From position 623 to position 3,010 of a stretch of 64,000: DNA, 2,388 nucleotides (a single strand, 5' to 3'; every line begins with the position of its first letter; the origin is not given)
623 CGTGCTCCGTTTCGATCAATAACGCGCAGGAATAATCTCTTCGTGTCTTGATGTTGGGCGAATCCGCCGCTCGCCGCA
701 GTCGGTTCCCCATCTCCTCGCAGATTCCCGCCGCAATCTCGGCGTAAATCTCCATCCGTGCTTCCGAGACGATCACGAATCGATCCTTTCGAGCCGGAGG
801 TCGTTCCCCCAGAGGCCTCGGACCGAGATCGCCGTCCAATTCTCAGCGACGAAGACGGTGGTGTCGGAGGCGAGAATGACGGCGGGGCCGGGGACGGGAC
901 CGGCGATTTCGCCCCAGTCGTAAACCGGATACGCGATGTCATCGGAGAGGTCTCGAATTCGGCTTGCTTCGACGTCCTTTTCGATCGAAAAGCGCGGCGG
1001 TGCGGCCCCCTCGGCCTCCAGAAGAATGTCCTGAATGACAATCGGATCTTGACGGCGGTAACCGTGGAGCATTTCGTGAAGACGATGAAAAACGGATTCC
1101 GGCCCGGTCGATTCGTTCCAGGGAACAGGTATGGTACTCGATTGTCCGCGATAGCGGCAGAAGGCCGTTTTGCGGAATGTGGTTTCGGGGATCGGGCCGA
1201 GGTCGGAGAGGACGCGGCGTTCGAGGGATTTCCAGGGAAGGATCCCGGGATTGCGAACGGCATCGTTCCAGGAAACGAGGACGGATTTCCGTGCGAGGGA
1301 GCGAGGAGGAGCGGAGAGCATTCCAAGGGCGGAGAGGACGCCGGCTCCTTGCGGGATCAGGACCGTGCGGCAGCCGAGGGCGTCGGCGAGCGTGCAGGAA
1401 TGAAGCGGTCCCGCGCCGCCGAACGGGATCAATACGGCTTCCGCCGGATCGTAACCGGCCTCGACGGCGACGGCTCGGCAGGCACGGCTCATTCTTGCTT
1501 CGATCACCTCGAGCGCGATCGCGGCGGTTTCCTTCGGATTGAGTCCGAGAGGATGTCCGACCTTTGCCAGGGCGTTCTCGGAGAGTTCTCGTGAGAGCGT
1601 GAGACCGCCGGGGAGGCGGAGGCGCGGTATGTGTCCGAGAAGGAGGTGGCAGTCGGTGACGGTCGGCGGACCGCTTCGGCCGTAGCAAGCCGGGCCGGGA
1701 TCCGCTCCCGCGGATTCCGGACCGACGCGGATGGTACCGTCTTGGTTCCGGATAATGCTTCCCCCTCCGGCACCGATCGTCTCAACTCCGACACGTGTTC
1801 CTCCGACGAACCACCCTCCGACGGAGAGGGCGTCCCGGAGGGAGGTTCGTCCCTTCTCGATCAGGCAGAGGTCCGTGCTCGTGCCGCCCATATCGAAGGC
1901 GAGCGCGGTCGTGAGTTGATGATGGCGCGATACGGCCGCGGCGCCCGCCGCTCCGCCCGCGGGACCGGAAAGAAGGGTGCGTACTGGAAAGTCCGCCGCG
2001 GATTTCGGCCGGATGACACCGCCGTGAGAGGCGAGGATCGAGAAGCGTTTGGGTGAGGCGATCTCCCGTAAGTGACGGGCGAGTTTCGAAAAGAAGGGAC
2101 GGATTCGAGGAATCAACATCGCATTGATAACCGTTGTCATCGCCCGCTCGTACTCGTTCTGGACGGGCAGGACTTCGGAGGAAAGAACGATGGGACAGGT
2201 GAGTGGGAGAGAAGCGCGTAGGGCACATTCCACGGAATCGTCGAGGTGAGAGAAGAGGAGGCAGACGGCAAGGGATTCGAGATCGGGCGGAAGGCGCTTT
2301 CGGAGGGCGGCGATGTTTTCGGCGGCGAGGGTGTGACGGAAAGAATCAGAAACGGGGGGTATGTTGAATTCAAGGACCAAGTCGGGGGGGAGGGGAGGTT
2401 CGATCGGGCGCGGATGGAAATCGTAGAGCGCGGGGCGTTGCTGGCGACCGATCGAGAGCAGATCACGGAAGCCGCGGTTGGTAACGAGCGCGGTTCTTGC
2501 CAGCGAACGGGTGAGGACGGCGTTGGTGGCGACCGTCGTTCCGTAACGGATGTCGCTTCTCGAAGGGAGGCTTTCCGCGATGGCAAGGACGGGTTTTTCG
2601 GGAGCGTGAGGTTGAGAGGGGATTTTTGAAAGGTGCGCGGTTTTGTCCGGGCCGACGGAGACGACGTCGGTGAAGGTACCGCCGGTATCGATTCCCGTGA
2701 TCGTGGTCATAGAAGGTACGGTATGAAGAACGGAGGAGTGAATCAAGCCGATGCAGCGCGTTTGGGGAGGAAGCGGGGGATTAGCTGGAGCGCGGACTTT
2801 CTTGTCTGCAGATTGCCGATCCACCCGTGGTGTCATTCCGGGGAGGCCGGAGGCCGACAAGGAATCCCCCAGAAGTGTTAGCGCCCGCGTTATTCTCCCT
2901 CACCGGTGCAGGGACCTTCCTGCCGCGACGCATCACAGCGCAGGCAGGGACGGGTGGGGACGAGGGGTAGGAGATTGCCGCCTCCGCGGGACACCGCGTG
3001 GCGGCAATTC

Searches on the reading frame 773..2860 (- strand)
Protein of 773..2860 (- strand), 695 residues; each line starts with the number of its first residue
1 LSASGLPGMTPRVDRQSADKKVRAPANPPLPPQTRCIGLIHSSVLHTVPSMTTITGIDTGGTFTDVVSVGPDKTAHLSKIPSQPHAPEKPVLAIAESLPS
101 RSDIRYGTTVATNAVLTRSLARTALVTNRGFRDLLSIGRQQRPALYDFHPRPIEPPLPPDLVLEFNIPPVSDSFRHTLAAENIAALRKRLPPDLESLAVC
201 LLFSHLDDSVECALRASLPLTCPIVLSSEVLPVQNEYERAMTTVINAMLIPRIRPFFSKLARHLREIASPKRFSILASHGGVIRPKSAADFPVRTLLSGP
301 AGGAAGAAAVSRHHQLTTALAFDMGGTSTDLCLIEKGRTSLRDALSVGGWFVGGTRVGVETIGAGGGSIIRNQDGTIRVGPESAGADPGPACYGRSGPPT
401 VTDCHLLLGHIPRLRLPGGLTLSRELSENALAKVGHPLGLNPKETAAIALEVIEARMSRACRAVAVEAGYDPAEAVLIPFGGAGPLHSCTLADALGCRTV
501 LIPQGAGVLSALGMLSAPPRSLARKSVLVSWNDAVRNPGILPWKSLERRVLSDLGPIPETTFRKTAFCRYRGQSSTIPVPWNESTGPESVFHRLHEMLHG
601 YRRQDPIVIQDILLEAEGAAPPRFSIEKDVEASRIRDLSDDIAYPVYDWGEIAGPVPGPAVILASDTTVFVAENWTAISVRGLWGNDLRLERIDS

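Call 28: search_protein_families(library=pfam, proteins=[window:773-2860:-], max_evalue=0.0001)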
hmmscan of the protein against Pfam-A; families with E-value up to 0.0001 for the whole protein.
window:773-2860:- (695 aa): 2 families
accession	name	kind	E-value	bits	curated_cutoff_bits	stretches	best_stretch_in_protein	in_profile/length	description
PF01968.24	Hydantoinase_A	-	3.9e-76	256.5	22.9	1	239-519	1-287/291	Hydantoinase/oxoprolinase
PF05378.19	Hydant_A_N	-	9.9e-32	110.5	25.2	1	56-215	3-169/176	Hydantoinase/oxoprolinase N-terminal region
